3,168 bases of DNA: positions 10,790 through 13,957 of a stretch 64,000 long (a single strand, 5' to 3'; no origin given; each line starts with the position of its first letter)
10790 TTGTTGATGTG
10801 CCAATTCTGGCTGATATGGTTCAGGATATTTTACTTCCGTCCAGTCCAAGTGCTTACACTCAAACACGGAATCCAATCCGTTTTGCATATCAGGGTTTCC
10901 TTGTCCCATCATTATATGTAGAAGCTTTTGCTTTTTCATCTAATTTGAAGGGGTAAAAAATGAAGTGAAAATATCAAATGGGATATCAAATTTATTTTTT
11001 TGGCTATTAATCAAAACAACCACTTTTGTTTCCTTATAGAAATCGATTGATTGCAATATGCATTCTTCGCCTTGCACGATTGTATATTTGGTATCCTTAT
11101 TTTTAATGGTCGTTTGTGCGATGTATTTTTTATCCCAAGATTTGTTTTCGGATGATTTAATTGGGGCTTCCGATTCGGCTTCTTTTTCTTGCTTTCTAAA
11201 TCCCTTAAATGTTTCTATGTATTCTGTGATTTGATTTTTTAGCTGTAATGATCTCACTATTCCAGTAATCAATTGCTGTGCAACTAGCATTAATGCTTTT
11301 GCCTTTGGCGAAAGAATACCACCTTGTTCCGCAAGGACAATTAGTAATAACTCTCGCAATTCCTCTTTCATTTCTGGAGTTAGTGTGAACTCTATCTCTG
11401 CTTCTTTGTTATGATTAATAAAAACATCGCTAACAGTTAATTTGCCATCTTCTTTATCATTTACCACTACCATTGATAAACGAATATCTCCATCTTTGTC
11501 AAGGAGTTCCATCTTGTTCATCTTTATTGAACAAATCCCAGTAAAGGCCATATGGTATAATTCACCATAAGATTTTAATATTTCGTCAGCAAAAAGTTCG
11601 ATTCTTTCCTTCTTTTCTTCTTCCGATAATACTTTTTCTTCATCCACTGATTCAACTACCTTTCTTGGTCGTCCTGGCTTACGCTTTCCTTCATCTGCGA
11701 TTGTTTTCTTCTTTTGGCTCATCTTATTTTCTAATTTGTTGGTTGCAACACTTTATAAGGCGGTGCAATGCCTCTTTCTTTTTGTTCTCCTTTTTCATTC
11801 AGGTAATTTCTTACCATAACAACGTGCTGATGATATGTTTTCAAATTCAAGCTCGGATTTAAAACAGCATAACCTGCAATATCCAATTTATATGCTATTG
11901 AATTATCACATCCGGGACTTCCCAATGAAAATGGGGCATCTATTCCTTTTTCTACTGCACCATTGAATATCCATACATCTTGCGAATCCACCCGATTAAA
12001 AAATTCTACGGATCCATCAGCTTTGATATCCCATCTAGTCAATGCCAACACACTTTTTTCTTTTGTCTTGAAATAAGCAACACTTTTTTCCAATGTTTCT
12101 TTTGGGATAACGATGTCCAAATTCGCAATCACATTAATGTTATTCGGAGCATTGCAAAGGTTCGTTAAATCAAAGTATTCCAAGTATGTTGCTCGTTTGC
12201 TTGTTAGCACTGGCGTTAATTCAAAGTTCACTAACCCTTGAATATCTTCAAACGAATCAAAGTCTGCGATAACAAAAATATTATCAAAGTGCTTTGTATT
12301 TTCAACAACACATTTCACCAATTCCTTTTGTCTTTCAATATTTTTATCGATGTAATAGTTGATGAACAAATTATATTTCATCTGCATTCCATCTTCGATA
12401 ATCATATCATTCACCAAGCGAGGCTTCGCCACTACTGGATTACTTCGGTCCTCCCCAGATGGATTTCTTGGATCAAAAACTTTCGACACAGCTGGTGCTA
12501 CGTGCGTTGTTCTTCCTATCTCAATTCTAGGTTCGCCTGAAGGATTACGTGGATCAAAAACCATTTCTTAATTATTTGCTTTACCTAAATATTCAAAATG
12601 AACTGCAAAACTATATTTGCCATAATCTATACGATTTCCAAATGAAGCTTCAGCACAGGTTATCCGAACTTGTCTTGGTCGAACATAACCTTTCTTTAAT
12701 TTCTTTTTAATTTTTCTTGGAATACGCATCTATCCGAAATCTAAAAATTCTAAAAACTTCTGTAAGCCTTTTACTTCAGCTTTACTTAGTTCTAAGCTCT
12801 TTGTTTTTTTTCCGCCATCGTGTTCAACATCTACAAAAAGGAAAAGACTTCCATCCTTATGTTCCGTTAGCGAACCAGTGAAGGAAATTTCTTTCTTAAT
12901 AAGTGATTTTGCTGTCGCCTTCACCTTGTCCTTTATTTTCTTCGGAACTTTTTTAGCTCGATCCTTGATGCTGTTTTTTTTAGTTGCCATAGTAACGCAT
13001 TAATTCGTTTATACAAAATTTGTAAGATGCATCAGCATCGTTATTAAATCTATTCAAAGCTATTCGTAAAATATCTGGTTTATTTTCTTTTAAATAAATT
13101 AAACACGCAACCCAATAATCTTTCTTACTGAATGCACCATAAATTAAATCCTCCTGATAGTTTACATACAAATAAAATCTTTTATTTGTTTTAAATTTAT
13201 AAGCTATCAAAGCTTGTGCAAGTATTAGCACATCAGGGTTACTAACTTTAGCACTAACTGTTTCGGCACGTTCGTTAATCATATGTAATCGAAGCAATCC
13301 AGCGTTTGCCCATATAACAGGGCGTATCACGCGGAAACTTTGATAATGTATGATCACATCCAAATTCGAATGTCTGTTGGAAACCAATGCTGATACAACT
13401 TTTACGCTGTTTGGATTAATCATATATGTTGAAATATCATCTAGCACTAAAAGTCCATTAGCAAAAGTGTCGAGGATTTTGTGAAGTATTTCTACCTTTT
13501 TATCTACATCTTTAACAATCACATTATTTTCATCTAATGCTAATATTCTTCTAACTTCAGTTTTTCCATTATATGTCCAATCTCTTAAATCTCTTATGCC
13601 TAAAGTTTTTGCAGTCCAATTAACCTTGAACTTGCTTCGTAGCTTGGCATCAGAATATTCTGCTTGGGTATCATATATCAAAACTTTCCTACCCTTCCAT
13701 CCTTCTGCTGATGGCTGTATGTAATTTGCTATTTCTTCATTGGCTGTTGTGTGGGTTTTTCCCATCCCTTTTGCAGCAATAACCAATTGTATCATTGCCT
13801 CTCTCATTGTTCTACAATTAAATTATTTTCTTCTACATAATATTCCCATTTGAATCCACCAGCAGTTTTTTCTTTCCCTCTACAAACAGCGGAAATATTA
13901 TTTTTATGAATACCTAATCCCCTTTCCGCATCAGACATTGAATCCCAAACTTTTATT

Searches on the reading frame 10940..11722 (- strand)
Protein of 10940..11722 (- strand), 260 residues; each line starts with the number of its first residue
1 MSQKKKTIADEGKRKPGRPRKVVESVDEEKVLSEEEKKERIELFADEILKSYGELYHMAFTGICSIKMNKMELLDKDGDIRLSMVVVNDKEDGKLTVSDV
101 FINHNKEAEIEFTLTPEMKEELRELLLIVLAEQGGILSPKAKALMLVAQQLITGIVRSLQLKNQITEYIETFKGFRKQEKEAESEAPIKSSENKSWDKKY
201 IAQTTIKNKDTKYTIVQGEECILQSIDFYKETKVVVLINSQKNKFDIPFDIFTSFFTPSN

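Call 13: search_protein_families(library=pfam, proteins=[window:10940-11722:-], max_evalue=1)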
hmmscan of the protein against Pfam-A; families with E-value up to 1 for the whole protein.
window:10940-11722:- (260 aa): 3 families
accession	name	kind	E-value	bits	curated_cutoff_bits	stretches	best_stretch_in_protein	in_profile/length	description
PF18552.7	PheRS_DBD1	-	0.016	15.4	26.2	1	118-164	1-47/59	PheRS DNA binding domain 1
PF06856.16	AcMNPV_Orf17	-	0.054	13.6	22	1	201-253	12-65/121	Autographa californica nuclear polyhedrosis virus (AcMNPV), Orf17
PF11441.14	MxiM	-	0.082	13.6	25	0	21-85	46-112/115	Pilot protein MxiM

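Call 14: search_protein_families(library=phrogs, proteins=[window:10940-11722:-], max_evalue=1)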
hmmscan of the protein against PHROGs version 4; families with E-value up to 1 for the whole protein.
window:10940-11722:- (260 aa): 1 family
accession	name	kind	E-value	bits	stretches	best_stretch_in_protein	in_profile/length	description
phrog_34489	-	unknown function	0.025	15.8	1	29-94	6-72/94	-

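Call 45: find_homologous_proteins(query=window:10940-11722:-)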
Query window:10940-11722:- (260 aa): 1 proteins with E <= 0.001 among 840 candidates.
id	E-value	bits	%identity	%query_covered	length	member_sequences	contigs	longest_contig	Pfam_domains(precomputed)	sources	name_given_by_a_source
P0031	9.1e-161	551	100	100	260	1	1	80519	-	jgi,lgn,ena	-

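Call 64: predict_structure(alignment_id=A4)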
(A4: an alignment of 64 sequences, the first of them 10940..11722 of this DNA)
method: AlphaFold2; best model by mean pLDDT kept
length: 260 residues; sequences in the alignment: 64
mean_pLDDT: 73.7   pTM: 0.60
mean pLDDT of the five models: 73.7, 72.7, 72.4, 72.0, 71.6
residues with pLDDT >= 90: 113; 70-90: 38; 50-70: 38; < 50: 71
segments of 3 or more residues with pLDDT < 50: 134-136, 194-229, 231-260
pLDDT, mean of each block of 10 residues (from residue 1): 60 59 59 87 89 95 97 98 93 95 97 95 88 60 80 94 97 97 86 46 43 41 44 42 38 35
secondary structure, 60 per line:
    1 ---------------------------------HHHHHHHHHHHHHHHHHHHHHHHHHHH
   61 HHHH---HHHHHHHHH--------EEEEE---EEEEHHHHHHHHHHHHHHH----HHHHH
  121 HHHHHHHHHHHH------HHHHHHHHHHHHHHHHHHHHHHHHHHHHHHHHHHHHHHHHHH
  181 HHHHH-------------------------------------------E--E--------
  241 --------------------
elements in order: H34-64 H68-76 E85-89 E93-96 H97-111 H116-132 H139-185

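Call 106: fold_search(model_id=the predicted structure, library=pdb)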
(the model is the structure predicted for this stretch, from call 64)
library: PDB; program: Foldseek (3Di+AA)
matches with E <= 10: 61; with E <= 0.001: 0
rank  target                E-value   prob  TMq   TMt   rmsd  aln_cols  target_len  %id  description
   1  7p5j_A                1.7e+00  0.14  0.18  0.12  32.0       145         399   16  Cryo-EM structure of human TTYH1 in GDN (released 2021-08-11)
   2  4wpc_B                1.7e+00  0.08  0.14  0.13  31.9       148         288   16  Crystal structure of Rgd1p F-BAR domain in complex with inositol phosphate (released 2014-12-24)
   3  3s84_A                2.3e+00  0.12  0.21  0.22  10.7       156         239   13  Dimeric apoA-IV (released 2012-05-16)
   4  3gp4_A                3.1e+00  0.18  0.23  0.42  19.6       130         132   13  Crystal structure of putative MerR family transcriptional regulator from listeria monocytogenes (released 2009-04-21)
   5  6db1_B                3.5e+00  0.05  0.13  0.22  23.4       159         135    9  2.0 Angstrom Resolution Crystal Structure of N-Terminal Ligand-Binding Domain of Putative Methyl-Accepting Chemotaxis  (released 2018-05-16)
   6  6sg9_FI               3.7e+00  0.03  0.12  0.10  22.6       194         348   12  Head domain of the mt-SSU assemblosome from Trypanosoma brucei (released 2019-09-18)
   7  4uos                  3.9e+00  0.10  0.21  0.26  13.5       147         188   14  Thermodynamic hyperstability in parametrically designed helical bundles (released 2014-11-05)
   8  9ca1_A                4.1e+00  0.08  0.17  0.09  10.3        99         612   14  Human TOP3B-TDRD3 core complex in DNA religation state (released 2024-07-17)
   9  5d90_B                4.4e+00  0.10  0.20  0.36  18.8       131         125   16  Crystal structure of HiNmlR, a MerR family regulator lacking the sensor domain, bound to promoter DNA (released 2016-06-29)
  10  7eiv_A                4.4e+00  0.06  0.13  0.11  21.3       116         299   15  heterotetrameric glycyl-tRNA synthetase from Escherichia coli (released 2021-08-11)
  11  3bua_A                4.4e+00  0.03  0.11  0.14  22.1       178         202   15  Crystal Structure of TRF2 TRFH domain and APOLLO peptide complex (released 2008-02-19)
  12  9ca0_A                4.6e+00  0.07  0.17  0.08  10.3        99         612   14  Human TOP3B-TDRD3 core complex in DNA post-cleavage state (released 2024-07-17)
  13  4wwx_E                4.6e+00  0.02  0.10  0.06  16.4       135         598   16  Crystal structure of the core RAG1/2 recombinase (released 2015-02-25)
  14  9uc5_A                4.9e+00  0.20  0.23  0.51   6.3       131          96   14  Mini-protein binder of N-terminal domain of nucleocapsid protein of SARS-CoV2 (released 2026-02-25)
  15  5d90_A                4.9e+00  0.09  0.19  0.36  18.7       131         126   16  Crystal structure of HiNmlR, a MerR family regulator lacking the sensor domain, bound to promoter DNA (released 2016-06-29)
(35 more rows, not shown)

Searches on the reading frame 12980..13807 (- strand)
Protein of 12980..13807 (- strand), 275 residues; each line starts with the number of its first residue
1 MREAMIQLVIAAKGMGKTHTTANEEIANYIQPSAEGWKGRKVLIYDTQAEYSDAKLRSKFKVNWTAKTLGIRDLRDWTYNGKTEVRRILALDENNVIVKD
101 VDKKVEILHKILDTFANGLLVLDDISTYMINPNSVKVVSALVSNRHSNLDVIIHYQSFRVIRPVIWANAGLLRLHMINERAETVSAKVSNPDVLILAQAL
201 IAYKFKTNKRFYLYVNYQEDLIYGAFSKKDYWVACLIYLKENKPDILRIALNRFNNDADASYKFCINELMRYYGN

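Call 25: search_protein_families(library=pfam, proteins=[window:12980-13807:-], max_evalue=0.01)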
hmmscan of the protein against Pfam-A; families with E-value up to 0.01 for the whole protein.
window:12980-13807:- (275 aa): 0 families

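Call 56: search_protein_families(library=phrogs, proteins=[window:12980-13807:-], max_evalue=0.001)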
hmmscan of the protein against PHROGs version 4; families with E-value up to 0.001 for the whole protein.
window:12980-13807:- (275 aa): 0 families

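Call 60: search_solved_structures(query=A5, max_evalue=10)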
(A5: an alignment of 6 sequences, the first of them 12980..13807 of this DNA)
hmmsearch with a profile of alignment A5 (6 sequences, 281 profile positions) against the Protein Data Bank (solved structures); distinct sequences matched with E-value up to 10: 2.
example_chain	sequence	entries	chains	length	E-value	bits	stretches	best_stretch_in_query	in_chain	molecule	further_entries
4kfr_A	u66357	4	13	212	0.2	13.8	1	137-183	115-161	Genome packaging NTPase B204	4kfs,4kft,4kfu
6geb_A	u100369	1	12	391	0.86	11.7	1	7-65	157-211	DotB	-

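Call 61: search_protein_families(library=pfam, alignment_id=A5, max_evalue=5)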
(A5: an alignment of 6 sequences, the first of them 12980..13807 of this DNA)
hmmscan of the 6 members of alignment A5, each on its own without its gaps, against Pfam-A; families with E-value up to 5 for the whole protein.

A. member 1, window:12980-13807:- (275 aa): 1 family
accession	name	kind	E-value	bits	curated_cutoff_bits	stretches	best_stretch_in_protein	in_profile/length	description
PF14066.11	DUF4256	-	0.018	15.1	27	1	24-80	57-113/173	Protein of unknown function (DUF4256)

B. families by the number of members that match (of 6 scanned): 13 families
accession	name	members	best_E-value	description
PF01935.23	DUF87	4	8.9e-05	Helicase HerA, central domain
PF10412.15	TrwB_AAD_bind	4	0.00029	Type IV secretion-system coupling protein DNA-binding domain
PF13401.12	AAA_22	4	0.00071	AAA domain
PF23135.2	TRI4_N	2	0.42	TRI4 N-terminal domain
PF14066.11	DUF4256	1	0.018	Protein of unknown function (DUF4256)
PF24919.1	Mug62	1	0.029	Meiotically up-regulated gene 62 protein-like domain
PF23268.1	RIN1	1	0.07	RIN1-like domain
PF24883.2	NPHP3_N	1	0.073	Nephrocystin 3, N-terminal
PF13481.12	AAA_25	1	0.083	AAA domain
PF01869.26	BcrAD_BadFG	1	0.088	BadF/BadG/BcrA/BcrD ATPase family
PF16607.10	CYLD_phos_site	1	0.097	Phosphorylation region of CYLD, unstructured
PF13238.12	AAA_18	1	0.15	AAA domain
PF13173.12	AAA_14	1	0.17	AAA domain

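Call 89: search_solved_structures(query=A7, max_evalue=10)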
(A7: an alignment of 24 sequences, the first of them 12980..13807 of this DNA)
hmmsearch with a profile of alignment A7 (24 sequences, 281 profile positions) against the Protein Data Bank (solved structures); distinct sequences matched with E-value up to 10: 58.
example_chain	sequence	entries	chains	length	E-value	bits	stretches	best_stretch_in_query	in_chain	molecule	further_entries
9c1m_M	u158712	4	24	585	0.0092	18.2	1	10-76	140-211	ATP-binding protein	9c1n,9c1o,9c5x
8xau_A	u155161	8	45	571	0.017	17.4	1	9-62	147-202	ATP-binding protein | HerA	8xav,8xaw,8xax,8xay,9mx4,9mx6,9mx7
8ziq_M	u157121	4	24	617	0.19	13.9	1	10-93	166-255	HerA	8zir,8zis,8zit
3idx_L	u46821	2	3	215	0.22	13.7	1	17-86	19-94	Fab b13 light chain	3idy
8bcz_L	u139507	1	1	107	0.26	13.5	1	19-83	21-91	BA.2-23 light chain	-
3cdf_A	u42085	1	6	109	0.35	13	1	16-81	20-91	IMMUNOGLOBULIN LIGHT CHAIN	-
2kqm_A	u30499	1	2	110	0.35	13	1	16-81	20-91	Ig kappa chain V-I region AU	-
5uqy_C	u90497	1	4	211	0.36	13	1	17-80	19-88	MR78 Fab light chain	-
5jrp_L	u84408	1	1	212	0.36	13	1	17-80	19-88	marberg virus monoclonal antibody MR78 Fab light chain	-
5weq_A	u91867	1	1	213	0.37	13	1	17-80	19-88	MR78 mutant light chain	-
6v4q_L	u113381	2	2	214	0.37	13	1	17-80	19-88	Naive-1 Fab light chain | Chimera-1 Fab light chain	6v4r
8f2x_L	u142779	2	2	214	0.37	13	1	16-79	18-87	WRAIR-2123 Fab Light chain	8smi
33ch_D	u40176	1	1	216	0.39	12.9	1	17-100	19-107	Fab VR-4 light chain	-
8yz5_K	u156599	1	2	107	0.39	12.9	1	16-79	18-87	Fab light chain of JE-5C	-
7q0a_Z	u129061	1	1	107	0.39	12.9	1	16-80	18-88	FI3A fab Light chain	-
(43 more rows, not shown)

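Call 100: search_dna_similar(query=window:12980-13807:-, collection=phages, mode=protein, max_evalue=0.01, max_rows=20)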
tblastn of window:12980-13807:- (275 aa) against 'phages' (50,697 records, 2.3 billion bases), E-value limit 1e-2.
No match.
